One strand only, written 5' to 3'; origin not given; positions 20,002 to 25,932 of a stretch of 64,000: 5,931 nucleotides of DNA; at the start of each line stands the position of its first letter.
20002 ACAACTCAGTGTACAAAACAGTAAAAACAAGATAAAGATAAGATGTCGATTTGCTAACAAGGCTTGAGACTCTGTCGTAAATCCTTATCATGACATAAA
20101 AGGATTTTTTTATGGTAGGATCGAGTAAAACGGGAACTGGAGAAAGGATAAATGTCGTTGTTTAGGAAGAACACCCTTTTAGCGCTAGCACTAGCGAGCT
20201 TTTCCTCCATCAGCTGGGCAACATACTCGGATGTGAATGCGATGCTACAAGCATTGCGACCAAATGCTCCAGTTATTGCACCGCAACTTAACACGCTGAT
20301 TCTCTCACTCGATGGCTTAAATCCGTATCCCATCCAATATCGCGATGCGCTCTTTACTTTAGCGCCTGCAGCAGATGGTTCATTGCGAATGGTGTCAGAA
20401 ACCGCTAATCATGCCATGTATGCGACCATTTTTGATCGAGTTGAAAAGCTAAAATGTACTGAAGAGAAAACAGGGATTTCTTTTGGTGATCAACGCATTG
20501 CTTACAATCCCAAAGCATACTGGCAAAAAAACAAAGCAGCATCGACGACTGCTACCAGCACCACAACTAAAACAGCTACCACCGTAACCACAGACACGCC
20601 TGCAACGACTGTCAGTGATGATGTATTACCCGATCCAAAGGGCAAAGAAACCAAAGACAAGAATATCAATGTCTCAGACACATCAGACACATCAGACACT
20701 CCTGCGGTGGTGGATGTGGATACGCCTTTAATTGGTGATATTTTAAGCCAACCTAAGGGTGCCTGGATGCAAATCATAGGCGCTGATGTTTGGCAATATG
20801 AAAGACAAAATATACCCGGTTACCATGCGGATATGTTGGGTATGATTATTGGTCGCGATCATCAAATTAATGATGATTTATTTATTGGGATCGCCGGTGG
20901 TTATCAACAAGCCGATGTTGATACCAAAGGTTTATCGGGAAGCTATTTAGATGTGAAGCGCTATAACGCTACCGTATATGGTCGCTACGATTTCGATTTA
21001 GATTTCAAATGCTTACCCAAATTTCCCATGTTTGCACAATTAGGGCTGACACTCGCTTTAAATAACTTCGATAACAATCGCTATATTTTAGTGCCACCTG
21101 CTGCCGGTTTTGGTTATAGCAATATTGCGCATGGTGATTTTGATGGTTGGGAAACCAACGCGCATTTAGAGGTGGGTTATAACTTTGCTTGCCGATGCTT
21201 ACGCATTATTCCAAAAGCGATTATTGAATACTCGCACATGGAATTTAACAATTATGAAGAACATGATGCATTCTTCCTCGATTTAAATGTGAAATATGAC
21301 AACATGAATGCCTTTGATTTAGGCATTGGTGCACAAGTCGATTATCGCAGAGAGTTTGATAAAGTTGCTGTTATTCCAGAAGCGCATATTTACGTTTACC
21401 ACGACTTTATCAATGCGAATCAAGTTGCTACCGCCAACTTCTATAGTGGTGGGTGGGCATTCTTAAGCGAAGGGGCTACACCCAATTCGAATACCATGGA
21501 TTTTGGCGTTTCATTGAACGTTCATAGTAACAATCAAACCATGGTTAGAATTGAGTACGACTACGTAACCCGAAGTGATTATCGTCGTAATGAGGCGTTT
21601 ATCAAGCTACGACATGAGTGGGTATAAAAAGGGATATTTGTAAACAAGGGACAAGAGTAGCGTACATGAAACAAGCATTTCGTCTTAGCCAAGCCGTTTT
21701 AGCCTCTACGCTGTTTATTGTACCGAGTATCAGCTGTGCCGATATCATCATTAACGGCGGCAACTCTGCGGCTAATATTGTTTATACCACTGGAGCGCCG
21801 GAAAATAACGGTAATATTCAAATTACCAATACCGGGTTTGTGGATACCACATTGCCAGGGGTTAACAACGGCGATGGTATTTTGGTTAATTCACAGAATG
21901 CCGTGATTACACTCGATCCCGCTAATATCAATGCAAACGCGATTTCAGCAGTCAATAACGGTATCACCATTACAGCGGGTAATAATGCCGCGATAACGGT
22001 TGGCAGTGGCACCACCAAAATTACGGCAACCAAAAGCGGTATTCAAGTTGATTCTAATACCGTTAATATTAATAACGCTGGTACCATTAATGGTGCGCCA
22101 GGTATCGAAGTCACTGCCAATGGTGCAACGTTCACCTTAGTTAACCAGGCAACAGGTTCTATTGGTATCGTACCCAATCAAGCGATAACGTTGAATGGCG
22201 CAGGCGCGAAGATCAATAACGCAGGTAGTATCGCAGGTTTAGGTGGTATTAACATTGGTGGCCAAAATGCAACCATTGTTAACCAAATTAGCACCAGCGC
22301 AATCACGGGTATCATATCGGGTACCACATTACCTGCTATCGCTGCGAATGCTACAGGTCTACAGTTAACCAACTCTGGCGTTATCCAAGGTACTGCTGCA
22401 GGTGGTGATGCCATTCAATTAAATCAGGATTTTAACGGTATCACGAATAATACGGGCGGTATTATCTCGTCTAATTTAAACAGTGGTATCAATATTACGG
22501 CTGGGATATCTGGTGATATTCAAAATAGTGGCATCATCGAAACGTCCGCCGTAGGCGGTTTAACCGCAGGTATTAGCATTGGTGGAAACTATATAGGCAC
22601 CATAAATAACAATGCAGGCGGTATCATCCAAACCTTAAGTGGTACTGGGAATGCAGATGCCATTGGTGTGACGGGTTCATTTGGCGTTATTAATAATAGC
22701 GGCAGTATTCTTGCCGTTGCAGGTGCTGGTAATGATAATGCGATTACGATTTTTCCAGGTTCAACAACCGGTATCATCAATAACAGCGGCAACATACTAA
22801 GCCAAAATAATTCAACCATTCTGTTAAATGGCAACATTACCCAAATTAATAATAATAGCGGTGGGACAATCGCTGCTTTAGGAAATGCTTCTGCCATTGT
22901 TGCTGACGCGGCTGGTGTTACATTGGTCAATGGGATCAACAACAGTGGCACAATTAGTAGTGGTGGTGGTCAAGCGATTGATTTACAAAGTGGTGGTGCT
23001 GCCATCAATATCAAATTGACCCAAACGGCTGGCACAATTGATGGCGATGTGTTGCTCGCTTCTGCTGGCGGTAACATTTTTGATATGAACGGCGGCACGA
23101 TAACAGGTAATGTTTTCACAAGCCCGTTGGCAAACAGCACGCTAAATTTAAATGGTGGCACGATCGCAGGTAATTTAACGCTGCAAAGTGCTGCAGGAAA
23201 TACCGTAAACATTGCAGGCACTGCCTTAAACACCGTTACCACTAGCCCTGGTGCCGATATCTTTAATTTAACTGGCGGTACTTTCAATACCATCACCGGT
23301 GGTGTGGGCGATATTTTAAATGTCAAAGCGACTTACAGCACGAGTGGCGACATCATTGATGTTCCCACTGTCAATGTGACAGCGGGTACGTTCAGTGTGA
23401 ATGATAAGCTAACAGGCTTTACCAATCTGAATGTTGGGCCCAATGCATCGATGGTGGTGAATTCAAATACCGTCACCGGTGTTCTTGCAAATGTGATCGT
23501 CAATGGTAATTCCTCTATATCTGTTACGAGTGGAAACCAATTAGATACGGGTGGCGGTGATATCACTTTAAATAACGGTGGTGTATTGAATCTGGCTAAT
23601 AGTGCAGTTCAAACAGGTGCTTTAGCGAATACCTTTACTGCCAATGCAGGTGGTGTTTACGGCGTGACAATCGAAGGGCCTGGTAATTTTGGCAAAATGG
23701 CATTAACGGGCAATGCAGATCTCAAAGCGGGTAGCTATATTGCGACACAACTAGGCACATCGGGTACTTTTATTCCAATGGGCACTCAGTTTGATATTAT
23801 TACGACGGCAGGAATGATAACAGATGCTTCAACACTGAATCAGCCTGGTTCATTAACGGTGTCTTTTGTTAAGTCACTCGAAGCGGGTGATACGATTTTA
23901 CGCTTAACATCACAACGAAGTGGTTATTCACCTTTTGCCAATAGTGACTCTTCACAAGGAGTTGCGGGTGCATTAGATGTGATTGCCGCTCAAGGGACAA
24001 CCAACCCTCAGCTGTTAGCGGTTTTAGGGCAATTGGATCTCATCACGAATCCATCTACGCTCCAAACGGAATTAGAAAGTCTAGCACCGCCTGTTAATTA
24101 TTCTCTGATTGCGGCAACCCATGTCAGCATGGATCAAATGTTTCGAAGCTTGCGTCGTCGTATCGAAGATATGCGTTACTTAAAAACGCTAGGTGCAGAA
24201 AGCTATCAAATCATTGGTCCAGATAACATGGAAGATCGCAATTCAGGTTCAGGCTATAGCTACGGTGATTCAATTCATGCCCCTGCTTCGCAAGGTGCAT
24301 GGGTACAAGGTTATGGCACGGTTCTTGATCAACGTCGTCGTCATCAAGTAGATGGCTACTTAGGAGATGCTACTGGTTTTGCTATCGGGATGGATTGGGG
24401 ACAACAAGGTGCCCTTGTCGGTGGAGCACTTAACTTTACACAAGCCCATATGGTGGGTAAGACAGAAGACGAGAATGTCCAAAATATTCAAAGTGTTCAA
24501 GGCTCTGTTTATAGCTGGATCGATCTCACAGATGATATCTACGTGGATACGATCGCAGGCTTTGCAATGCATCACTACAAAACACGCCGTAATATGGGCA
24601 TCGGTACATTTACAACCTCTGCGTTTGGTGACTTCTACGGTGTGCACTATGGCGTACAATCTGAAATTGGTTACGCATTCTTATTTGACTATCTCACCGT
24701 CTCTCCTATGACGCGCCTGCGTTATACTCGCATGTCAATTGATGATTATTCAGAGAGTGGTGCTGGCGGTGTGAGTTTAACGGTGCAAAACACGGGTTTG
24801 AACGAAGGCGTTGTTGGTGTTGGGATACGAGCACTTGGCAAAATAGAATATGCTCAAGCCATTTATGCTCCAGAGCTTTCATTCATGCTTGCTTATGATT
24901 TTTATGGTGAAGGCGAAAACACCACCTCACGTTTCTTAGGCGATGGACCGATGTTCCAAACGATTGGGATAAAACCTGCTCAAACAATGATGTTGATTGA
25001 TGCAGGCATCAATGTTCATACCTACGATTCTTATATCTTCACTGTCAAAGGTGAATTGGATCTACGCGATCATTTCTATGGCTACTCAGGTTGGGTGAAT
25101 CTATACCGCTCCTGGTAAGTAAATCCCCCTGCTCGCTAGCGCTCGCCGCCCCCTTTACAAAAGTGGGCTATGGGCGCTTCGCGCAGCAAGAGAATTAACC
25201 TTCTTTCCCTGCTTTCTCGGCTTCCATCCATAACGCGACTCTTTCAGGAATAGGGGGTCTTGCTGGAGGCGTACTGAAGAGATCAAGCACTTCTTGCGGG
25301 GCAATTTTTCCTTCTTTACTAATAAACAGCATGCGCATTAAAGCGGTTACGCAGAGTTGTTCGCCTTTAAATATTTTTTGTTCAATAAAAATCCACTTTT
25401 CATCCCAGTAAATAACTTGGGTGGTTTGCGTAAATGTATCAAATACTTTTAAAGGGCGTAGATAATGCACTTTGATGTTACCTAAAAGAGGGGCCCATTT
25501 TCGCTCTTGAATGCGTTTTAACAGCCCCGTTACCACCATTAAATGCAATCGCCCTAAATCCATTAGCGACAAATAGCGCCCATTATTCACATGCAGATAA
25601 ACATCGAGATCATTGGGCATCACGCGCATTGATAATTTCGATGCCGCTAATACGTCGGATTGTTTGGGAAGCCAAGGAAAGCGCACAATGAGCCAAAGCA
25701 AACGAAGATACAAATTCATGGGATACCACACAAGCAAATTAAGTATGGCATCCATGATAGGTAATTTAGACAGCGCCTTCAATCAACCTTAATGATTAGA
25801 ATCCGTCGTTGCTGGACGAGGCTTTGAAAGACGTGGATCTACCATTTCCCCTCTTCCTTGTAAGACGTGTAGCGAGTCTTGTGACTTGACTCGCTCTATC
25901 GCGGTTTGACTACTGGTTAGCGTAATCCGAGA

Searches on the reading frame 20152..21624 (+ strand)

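Call 45: search_protein_families(library=pfam, proteins=[window:20152-21624:+], max_evalue=0.00001)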
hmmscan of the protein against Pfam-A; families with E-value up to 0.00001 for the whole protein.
window:20152-21624:+ (491 aa): 1 family
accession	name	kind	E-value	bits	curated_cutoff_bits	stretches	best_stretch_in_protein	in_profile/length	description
PF03797.25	Autotransporter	-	7e-44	150.9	26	1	204-470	1-255/255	Autotransporter beta-domain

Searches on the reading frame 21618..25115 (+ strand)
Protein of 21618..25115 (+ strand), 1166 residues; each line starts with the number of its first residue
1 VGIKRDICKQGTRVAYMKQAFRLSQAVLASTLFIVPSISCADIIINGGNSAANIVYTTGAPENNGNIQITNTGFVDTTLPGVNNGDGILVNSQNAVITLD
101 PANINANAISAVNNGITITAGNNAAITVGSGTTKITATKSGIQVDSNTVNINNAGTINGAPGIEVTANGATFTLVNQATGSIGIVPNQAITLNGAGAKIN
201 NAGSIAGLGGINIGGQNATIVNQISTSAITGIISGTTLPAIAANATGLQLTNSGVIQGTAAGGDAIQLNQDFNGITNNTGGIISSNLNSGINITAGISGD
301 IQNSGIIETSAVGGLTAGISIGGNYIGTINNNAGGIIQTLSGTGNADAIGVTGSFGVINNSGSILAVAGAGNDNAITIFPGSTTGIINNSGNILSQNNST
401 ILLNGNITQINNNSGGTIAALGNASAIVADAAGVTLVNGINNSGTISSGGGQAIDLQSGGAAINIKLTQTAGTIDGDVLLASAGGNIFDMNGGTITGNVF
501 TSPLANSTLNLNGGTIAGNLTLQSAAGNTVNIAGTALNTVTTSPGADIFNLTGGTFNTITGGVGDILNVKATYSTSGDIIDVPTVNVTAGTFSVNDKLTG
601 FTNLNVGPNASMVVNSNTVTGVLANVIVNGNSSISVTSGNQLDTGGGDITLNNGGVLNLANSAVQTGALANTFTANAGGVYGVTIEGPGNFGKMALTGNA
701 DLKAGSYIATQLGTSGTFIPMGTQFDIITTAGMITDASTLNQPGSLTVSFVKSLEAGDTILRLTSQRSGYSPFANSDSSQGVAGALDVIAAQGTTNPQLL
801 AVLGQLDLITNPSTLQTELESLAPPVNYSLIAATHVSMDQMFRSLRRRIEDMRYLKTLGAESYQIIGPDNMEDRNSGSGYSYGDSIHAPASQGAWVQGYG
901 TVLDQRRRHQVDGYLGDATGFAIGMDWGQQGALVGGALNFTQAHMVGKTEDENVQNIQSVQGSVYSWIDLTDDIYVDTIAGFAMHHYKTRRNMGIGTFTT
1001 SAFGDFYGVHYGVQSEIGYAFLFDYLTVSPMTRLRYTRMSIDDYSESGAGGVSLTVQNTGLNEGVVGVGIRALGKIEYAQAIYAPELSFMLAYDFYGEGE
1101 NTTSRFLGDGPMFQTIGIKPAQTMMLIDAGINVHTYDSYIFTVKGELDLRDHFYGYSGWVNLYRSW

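Call 11: search_protein_families(library=pfam, proteins=[window:21618-25115:+], max_evalue=0.00001)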
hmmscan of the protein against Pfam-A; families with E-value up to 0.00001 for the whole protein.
window:21618-25115:+ (1166 aa): 1 family
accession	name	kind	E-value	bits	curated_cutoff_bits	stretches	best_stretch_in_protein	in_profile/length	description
PF03797.25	Autotransporter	-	2.5e-37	129.5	26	1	894-1139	1-248/255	Autotransporter beta-domain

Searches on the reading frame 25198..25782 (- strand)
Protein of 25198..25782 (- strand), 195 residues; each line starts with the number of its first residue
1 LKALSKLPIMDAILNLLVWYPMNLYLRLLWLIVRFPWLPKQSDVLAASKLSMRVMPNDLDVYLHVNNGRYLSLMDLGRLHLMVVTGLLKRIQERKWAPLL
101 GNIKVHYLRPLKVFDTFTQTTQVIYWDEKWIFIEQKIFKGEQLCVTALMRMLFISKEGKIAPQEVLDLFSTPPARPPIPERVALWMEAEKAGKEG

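Call 65: search_protein_families(library=pfam, proteins=[window:25198-25782:-], max_evalue=0.00001)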
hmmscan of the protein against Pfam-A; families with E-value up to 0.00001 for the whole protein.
window:25198-25782:- (195 aa): 2 families
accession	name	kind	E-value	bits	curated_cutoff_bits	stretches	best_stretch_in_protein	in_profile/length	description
PF13279.12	4HBT_2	-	2.5e-26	92.9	25.5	1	54-185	1-121/122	Thioesterase-like superfamily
PF03061.28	4HBT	-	1.1e-06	29.3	20.6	1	64-143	3-76/79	Thioesterase superfamily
